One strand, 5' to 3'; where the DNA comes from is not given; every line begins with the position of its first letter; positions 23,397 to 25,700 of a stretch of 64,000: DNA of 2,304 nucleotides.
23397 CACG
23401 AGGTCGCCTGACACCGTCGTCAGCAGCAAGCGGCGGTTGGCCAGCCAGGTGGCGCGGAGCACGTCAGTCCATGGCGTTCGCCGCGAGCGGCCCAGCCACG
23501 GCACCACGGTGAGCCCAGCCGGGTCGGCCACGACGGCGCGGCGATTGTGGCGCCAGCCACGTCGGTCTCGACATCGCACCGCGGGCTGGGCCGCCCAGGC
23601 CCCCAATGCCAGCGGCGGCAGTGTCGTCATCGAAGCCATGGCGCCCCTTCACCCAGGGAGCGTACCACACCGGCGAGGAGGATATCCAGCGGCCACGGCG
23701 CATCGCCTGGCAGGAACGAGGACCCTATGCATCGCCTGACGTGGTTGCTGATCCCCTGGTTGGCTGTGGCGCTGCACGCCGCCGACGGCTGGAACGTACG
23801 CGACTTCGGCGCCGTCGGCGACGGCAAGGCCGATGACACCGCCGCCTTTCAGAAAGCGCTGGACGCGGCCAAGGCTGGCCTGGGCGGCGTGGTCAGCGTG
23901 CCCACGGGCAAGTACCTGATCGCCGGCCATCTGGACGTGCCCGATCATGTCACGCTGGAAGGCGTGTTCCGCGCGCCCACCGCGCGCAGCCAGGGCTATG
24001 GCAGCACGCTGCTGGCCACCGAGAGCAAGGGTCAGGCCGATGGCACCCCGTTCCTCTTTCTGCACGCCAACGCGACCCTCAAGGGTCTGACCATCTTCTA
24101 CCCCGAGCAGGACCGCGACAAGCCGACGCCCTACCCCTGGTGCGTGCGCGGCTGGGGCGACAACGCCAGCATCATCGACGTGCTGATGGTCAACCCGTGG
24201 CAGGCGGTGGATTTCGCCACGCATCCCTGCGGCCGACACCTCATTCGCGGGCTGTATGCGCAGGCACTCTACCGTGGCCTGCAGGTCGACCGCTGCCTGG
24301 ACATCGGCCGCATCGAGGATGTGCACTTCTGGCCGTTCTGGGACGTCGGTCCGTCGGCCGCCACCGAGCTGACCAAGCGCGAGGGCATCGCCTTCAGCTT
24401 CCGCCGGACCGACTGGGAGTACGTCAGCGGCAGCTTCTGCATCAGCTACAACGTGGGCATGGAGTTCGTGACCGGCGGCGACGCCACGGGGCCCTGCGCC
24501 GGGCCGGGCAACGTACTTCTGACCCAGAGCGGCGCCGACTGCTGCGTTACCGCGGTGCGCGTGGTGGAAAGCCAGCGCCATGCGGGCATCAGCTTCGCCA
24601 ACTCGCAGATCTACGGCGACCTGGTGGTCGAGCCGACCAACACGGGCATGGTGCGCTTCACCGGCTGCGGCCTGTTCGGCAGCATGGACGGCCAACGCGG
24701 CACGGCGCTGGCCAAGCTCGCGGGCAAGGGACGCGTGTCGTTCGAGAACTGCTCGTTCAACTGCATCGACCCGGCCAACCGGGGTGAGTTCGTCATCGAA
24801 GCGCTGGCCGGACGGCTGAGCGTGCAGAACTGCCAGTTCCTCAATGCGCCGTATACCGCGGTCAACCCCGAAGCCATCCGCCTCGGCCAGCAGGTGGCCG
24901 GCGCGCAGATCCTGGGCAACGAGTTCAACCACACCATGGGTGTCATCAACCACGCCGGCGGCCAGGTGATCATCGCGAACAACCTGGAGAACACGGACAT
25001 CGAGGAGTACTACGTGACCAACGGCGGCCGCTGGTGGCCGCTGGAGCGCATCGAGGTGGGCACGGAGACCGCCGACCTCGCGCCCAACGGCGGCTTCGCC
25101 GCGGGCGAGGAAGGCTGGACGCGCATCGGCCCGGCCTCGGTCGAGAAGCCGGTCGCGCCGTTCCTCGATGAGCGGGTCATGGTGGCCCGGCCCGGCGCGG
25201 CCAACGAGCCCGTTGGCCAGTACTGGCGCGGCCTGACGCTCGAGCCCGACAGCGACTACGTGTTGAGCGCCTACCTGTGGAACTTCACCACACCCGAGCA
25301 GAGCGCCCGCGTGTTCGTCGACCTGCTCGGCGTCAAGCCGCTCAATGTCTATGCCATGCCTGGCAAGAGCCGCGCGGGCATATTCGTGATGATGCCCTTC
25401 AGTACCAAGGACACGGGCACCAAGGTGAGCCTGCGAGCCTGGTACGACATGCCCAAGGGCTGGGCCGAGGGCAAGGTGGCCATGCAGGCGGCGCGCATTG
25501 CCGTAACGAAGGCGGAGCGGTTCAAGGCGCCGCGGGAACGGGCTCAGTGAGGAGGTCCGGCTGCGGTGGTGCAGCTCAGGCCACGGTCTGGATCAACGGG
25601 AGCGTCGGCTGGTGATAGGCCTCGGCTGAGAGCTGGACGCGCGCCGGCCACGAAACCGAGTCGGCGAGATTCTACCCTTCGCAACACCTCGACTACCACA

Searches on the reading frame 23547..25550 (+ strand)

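Call 23: search_protein_families(library=pfam, proteins=[window:23547-25550:+], max_evalue=0.001)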
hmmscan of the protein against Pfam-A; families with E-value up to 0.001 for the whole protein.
window:23547-25550:+ (667 aa): 1 family
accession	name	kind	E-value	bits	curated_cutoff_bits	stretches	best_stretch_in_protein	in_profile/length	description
PF12708.12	Pect-lyase_RHGA_epim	-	2.3e-13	50.9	27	1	83-140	3-61/213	Rhamnogalacturonase A/epimerase, pectate lyase-like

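Call 59: search_protein_families(library=ncbifam, proteins=[window:23547-25550:+], max_evalue=0.001)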
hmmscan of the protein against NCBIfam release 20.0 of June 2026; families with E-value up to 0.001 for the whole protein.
window:23547-25550:+ (667 aa): 3 families
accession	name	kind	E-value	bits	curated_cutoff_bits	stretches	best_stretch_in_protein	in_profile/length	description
NF049898.1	RhamgalacuronBT4146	equivalog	3.4e-08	32.6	500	1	84-126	1-43/445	rhamnogalacturonidase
NF049892.1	AlphdgalacturondseBT4155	equivalog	0.00013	20.8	800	1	79-126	48-95/454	alpha-d-galacturonidase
NF049899.1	RhamgalacuronBT4153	equivalog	0.00044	19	650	1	82-126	47-91/432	rhamnogalacturonidase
